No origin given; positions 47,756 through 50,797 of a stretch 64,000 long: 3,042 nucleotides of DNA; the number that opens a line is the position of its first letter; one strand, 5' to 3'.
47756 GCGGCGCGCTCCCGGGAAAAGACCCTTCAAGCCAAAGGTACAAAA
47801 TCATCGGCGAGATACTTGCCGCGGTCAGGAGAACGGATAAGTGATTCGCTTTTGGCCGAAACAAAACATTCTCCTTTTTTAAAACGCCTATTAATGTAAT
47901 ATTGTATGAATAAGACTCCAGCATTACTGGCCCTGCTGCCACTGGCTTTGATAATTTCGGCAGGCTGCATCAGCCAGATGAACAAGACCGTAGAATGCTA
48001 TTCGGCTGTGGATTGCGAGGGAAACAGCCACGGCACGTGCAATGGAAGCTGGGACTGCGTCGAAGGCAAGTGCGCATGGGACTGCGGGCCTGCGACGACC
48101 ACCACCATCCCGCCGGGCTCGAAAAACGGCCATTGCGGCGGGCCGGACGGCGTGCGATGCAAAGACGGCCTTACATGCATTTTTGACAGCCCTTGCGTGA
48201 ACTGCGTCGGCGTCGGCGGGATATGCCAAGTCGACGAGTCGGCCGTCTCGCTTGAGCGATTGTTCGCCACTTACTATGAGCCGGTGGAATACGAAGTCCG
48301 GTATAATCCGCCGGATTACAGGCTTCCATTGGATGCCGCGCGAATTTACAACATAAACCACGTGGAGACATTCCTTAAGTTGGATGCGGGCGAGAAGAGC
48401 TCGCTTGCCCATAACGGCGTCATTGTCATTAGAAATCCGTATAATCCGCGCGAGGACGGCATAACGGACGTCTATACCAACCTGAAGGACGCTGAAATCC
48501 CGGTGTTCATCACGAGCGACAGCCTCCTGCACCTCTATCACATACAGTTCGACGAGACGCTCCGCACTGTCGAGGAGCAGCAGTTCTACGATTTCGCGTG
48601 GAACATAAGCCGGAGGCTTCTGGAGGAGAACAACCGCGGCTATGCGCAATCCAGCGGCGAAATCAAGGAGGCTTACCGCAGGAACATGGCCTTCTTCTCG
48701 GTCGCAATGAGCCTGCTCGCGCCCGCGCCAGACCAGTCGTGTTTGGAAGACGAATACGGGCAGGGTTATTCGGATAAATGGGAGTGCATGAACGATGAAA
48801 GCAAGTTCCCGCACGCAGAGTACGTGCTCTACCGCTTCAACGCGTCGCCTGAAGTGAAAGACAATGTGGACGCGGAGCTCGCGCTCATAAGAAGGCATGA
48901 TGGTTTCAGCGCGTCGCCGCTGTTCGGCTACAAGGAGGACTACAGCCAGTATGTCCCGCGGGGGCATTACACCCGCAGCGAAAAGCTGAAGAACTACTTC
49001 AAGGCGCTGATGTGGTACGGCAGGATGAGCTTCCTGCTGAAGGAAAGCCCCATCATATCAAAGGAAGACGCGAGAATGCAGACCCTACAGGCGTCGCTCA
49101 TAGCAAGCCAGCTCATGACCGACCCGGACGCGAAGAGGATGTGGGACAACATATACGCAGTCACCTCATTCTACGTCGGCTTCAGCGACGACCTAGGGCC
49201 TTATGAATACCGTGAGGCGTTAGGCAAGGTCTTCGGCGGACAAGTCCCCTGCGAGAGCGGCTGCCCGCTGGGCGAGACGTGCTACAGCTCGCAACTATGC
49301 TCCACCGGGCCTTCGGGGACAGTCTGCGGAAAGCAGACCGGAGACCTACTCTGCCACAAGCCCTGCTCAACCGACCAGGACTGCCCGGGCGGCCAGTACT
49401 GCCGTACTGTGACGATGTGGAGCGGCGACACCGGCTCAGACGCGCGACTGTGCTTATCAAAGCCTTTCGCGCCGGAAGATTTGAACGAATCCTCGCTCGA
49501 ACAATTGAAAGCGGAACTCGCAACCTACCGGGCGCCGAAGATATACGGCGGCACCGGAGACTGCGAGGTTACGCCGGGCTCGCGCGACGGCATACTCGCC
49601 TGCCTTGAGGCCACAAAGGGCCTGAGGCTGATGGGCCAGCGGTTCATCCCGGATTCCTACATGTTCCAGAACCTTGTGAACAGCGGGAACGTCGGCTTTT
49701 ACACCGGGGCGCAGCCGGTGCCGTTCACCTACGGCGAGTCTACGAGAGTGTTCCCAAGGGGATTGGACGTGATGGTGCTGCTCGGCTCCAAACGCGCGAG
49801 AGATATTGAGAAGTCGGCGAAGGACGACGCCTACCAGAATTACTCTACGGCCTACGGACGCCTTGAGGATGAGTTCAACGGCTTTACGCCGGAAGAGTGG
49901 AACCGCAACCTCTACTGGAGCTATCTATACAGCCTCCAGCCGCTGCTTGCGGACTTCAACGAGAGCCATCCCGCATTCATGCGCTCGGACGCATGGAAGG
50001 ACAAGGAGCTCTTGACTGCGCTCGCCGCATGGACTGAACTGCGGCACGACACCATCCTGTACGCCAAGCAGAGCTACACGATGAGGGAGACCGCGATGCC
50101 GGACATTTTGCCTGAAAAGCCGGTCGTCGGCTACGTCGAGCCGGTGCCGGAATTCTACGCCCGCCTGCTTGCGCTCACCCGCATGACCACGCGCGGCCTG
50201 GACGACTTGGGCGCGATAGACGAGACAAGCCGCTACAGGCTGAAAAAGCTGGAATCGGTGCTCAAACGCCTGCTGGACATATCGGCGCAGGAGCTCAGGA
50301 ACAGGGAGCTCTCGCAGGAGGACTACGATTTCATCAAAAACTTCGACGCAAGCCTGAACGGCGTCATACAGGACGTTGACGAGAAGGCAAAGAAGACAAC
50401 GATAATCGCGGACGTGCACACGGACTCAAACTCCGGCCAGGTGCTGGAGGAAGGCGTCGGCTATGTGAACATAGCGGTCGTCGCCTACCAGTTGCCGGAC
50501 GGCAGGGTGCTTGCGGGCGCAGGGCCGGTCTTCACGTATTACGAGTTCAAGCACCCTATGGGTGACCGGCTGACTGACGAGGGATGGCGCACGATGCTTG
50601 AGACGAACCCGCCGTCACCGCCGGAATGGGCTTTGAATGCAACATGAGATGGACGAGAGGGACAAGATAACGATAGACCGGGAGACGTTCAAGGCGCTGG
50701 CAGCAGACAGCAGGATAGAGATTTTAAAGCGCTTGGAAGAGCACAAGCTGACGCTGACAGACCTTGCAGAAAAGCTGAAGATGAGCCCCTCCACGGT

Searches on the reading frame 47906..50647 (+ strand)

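Call 50: search_protein_families(library=pfam, proteins=[window:47906-50647:+], max_evalue=0.001)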
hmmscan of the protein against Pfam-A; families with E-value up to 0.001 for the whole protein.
window:47906-50647:+ (913 aa): 1 family
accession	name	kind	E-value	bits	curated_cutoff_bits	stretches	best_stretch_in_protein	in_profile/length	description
PF11369.13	DUF3160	-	6.6e-200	666.3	25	2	524-908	252-631/632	Protein of unknown function (DUF3160)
